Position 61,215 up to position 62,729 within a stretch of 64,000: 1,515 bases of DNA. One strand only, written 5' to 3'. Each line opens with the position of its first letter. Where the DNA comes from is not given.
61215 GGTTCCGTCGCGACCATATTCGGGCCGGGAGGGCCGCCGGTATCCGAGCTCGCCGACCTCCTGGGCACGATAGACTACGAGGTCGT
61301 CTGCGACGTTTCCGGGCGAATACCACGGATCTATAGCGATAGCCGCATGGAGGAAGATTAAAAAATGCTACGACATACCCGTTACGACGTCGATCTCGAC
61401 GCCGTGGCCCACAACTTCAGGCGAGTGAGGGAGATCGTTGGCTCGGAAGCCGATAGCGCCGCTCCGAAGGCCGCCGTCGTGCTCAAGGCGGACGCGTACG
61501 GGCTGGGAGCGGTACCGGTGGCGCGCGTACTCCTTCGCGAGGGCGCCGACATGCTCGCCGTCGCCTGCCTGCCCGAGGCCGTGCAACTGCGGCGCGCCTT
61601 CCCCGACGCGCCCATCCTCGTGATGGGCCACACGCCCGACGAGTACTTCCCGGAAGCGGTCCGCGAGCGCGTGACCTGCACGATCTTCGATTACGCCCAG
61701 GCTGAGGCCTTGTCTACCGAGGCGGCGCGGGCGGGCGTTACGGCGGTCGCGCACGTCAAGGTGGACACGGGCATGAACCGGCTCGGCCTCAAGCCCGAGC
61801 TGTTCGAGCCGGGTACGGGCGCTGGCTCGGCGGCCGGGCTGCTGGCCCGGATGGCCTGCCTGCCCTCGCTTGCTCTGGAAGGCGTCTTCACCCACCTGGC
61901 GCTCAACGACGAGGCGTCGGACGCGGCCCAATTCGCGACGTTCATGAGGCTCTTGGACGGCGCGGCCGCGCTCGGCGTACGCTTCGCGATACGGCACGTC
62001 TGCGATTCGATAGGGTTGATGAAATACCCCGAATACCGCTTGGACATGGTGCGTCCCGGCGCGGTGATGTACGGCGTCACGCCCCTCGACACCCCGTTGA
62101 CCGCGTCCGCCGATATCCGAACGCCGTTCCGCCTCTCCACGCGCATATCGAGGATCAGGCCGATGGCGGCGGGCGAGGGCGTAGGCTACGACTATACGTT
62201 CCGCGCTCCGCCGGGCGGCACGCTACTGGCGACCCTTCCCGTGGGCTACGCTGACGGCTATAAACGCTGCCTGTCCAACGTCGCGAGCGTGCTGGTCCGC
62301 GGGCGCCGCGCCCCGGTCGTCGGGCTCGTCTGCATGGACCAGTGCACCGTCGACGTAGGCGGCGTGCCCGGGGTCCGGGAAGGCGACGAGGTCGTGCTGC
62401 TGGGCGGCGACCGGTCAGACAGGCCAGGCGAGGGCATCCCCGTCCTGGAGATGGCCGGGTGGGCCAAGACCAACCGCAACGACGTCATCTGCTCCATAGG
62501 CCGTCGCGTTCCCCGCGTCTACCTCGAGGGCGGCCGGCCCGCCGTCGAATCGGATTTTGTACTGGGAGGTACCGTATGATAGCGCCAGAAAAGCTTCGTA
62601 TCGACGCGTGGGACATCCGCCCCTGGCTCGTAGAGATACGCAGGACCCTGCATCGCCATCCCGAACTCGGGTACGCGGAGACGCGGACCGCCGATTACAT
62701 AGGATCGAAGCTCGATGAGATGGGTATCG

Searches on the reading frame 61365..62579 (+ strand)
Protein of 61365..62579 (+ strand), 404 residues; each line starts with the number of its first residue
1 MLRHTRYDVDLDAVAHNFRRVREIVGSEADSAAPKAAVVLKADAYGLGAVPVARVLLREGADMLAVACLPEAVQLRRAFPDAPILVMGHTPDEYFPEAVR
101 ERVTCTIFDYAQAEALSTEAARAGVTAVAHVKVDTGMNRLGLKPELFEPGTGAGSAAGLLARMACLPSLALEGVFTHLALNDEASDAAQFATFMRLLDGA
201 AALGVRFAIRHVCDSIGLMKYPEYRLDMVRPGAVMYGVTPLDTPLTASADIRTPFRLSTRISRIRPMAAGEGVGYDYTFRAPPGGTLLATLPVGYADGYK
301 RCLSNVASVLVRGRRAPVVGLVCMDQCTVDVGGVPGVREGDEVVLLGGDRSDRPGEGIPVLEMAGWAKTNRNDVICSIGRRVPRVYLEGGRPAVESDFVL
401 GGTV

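Call 107: find_encoding_contigs(protein=window:61365-62579:+, flank=10000, max_places=1)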
Protein window:61365-62579:+ (404 aa): 8 contigs read that carry it; 1 place shown.
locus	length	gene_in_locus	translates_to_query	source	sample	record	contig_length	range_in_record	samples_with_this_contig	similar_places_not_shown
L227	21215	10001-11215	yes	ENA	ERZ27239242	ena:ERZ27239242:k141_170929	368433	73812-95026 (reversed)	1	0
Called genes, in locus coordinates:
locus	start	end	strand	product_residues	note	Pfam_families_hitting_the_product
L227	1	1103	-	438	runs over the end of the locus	PF00144:Beta-lactamase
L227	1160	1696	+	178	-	-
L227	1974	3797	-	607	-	PF00496:SBP_bac_5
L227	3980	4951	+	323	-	PF00528:BPD_transp_1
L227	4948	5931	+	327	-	PF12911:OppC_N (weak), PF00528:BPD_transp_1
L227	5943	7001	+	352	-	PF00005:ABC_tran, PF13304:AAA_21 (weak), PF08352:oligo_HPY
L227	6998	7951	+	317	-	PF00005:ABC_tran, PF08352:oligo_HPY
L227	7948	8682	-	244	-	PF07722:Peptidase_C26, PF00117:GATase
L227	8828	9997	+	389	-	PF01168:Ala_racemase_N, PF00842:Ala_racemase_C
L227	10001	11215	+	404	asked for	PF01168:Ala_racemase_N, PF00842:Ala_racemase_C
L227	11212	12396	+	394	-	PF01546:Peptidase_M20, PF07687:M20_dimer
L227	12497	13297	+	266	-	PF04951:Peptidase_M55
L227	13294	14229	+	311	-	PF02016:Peptidase_S66, PF17676:Peptidase_S66C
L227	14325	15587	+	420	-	PF00278:Orn_DAP_Arg_deC, PF02784:Orn_Arg_deC_N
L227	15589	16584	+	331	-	PF01244:Peptidase_M19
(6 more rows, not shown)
